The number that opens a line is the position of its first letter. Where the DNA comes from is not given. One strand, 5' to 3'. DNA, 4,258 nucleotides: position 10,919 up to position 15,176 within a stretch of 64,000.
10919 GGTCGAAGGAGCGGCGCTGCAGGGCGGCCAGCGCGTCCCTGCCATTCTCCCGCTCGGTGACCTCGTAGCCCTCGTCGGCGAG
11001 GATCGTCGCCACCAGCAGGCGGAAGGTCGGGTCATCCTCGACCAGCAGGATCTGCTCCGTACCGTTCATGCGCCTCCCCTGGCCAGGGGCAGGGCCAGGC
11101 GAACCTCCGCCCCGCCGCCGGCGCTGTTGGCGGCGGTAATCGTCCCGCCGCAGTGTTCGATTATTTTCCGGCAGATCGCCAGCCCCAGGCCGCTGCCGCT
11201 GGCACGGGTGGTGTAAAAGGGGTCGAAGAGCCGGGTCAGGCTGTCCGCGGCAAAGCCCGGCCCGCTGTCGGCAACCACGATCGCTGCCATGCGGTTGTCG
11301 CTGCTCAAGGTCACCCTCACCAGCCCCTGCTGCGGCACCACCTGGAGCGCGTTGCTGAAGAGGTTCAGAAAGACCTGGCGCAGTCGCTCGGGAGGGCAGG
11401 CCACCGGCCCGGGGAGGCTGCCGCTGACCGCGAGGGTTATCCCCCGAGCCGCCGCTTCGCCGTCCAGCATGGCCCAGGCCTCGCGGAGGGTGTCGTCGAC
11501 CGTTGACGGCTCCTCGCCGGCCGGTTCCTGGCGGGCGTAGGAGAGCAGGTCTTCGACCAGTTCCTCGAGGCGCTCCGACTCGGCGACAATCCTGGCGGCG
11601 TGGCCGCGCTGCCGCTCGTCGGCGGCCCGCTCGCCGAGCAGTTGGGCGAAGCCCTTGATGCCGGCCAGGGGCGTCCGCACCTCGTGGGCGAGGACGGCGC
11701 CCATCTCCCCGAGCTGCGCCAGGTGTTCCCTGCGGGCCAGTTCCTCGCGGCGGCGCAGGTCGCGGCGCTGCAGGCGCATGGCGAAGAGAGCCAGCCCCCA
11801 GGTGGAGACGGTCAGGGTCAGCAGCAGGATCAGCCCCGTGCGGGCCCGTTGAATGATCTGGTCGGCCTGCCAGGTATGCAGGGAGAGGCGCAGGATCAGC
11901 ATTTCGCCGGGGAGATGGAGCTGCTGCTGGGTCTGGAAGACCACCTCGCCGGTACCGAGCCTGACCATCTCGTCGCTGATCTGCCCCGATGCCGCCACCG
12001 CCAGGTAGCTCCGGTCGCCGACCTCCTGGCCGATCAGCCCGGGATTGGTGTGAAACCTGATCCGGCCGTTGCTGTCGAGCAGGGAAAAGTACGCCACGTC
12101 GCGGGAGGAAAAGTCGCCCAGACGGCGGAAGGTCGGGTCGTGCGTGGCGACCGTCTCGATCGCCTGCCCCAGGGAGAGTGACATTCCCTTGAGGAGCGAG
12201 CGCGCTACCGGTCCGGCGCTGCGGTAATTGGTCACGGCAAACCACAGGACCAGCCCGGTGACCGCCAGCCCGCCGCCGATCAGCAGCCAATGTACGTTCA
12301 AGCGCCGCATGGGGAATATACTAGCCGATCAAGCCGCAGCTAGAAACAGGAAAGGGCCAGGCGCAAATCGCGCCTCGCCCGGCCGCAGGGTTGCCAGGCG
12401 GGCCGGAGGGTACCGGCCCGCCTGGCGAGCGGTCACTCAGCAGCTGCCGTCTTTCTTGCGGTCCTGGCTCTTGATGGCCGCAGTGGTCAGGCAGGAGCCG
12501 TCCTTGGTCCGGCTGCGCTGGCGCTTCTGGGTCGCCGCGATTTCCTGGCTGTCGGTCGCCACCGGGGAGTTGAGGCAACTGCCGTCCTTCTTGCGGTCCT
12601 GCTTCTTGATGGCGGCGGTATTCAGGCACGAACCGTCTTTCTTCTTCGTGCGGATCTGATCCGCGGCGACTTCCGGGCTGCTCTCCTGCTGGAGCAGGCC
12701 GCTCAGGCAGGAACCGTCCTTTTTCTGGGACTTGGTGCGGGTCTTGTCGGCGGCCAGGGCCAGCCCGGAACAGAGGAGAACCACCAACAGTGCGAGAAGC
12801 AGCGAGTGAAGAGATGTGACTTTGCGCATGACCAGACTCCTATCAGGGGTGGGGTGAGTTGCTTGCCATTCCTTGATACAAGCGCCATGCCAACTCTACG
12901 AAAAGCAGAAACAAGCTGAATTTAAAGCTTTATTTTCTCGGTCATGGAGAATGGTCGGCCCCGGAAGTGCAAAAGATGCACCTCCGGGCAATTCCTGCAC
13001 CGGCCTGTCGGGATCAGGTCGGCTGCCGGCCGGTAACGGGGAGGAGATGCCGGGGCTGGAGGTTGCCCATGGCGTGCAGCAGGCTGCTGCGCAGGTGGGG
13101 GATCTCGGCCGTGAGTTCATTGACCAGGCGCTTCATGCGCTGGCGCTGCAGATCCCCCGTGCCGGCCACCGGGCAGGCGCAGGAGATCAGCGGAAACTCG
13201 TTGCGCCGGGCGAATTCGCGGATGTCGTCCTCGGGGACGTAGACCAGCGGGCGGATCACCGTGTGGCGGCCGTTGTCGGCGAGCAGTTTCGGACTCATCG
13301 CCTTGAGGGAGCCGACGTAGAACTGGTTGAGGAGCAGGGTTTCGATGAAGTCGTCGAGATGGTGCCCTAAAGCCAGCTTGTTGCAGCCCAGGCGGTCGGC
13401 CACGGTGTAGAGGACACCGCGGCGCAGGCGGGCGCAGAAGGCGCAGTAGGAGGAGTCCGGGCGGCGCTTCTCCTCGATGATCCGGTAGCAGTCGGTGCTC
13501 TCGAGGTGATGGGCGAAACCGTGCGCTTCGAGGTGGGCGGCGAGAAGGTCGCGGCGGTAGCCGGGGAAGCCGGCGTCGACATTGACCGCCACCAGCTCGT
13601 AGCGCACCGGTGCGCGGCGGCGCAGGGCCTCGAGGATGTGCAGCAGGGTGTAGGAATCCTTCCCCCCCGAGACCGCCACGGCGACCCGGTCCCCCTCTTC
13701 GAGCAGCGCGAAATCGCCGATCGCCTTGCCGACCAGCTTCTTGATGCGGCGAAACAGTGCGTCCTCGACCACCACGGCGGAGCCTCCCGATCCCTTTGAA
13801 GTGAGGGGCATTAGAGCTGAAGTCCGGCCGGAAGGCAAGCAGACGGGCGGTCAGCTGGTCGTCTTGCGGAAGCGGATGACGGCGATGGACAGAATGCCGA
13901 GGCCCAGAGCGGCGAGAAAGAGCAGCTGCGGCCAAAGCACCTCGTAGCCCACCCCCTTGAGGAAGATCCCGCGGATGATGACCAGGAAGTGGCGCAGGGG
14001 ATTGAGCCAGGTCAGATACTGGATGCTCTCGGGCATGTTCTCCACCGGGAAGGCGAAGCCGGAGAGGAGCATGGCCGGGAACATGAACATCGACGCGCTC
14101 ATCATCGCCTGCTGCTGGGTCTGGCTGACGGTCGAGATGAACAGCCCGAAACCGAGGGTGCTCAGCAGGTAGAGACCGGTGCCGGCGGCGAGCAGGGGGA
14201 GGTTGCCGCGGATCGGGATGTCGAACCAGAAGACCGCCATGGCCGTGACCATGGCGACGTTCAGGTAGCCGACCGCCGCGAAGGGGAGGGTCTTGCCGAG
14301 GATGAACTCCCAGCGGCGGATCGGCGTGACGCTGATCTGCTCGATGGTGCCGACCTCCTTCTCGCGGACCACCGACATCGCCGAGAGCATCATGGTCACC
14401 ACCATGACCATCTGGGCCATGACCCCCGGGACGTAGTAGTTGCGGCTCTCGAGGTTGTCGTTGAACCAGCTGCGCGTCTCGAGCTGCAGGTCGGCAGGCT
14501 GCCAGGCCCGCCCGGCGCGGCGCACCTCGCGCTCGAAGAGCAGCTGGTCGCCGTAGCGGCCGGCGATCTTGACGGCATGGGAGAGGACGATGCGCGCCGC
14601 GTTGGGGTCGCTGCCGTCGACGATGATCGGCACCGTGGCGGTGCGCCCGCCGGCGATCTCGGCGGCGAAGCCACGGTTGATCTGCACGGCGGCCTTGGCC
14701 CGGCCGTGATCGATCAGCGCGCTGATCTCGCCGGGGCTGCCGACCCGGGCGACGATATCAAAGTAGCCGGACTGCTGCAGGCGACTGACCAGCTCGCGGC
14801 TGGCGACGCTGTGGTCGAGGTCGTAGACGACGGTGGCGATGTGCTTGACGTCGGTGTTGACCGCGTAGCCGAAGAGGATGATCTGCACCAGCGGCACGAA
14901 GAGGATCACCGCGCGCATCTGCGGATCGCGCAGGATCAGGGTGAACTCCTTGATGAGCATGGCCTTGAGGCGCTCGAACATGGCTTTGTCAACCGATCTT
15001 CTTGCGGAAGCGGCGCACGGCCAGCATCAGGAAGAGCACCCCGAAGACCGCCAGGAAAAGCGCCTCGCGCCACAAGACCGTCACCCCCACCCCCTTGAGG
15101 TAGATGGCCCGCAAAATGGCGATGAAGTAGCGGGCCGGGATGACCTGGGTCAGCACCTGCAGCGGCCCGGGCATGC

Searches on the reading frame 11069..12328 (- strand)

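Call 35: search_protein_families(library=ncbifam, proteins=[window:11069-12328:-], max_evalue=1e-10)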
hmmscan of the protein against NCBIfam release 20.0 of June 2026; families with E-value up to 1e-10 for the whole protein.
window:11069-12328:- (420 aa): 66 families (the best 25 are shown)
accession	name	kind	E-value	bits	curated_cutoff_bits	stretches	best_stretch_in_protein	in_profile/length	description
NF007688.0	PRK10364.1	equivalog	7.9e-58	196.3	479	1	148-416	180-452/460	two-component system sensor histidine kinase ZraS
NF008468.0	PRK11360.1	equivalog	1e-54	186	646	1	192-417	382-610/616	two-component system sensor histidine kinase AtoS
NF010411.0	PRK13837.1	equivalog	9.2e-37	126.5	647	1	61-416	296-676/828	two-component system VirA-like sensor kinase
NF046044.1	PnpS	equivalog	2.4e-36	125.6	400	1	213-414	177-390/390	two-component system histidine kinase PnpS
NF053867.1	SprKinKinDBac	equivalog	3.1e-35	121.6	775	1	178-416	260-498/500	sporulation kinase KinD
TIGR02956.1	TMAO_torS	equivalog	2.3e-34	118.7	676.5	1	211-418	469-685/967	TMAO reductase system sensor histidine kinase/response regulator TorS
NF008312.0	PRK11100.1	equivalog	1.4e-33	116.4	356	1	211-415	261-474/477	two-component system sensor histidine kinase CreC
TIGR02966.1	phoR_proteo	equivalog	1.2e-31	110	334.2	1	211-410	119-330/333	phosphate regulon sensor histidine kinase PhoR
NF008543.0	PRK11466.1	equivalog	1.5e-30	105.8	982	1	184-417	426-664/914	TMAO reductase system sensor histidine kinase/response regulator TorS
NF040750.1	tetrathio_HK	equivalog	3.6e-30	105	750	1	147-403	273-542/555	tetrathionate respiration histidine kinase TtrS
NF052574.1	HisKinEspCMyxo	equivalog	5e-28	97.7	1200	1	196-417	407-639/785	serine histidine kinase EspC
NF011874.0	PRK15347.1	equivalog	3.7e-27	94.8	852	1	211-416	403-615/921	two component system sensor kinase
TIGR01386.1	cztS_silS_copS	subfamily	1.8e-26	93.1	292.55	1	205-413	240-456/457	heavy metal sensor histidine kinase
NF007837.0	PRK10549.1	equivalog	1.8e-26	92.9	603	1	211-417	245-460/466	envelope stress sensor histidine kinase BaeS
NF041735.1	hist_kin_RppB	equivalog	4e-26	91.8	400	1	167-414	189-438/438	two-component system sensor histidine kinase RppB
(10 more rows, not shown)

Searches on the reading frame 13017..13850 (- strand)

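Call 35: search_protein_families(library=ncbifam, proteins=[window:13017-13850:-], max_evalue=1e-10)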
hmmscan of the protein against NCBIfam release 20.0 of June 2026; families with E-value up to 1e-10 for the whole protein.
window:13017-13850:- (278 aa): 4 families
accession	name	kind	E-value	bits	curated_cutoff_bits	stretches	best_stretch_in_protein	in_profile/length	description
NF007972.0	PRK10696.1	equivalog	1.7e-99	332.9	272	1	29-270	17-257/295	tRNA 2-thiocytidine(32) synthetase TtcA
NF047749.1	tRNAThiolNcsA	equivalog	1.2e-20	73.9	500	1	28-261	30-275/322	tRNA 2-thiolation protein NcsA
TIGR02432.1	lysidine_TilS_N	equivalog_domain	6.3e-20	71.9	93.6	1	55-222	1-168/189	tRNA lysidine(34) synthetase TilS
NF049949.1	tRNAsynTtuAPyrococ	equivalog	6e-14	51.9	450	1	35-270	29-260/292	tRNA-5-methyluridine(54) 2-sulfurtransferase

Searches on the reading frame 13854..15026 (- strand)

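Call 35: search_protein_families(library=ncbifam, proteins=[window:13854-15026:-], max_evalue=1e-10)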
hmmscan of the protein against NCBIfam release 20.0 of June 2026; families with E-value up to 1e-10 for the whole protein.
window:13854-15026:- (391 aa): 4 families
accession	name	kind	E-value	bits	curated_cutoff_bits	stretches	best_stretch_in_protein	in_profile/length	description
NF033858.1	ABC2_perm_RbbA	equivalog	8.1e-74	249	1050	1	11-388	533-906/909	ribosome-associated ATPase/putative transporter RbbA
TIGR01247.1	drrB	subfamily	1.2e-18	67.7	223.05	1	195-386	47-236/236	daunorubicin resistance ABC transporter membrane protein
TIGR00025.1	Mtu_efflux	paralog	2.4e-14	53.5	146.9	1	194-388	37-236/238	ABC transporter efflux protein, DrrB family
TIGR03861.1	phenyl_ABC_PedC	subfamily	1.9e-12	47.4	241.35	1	192-353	56-219/253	alcohol ABC transporter, permease protein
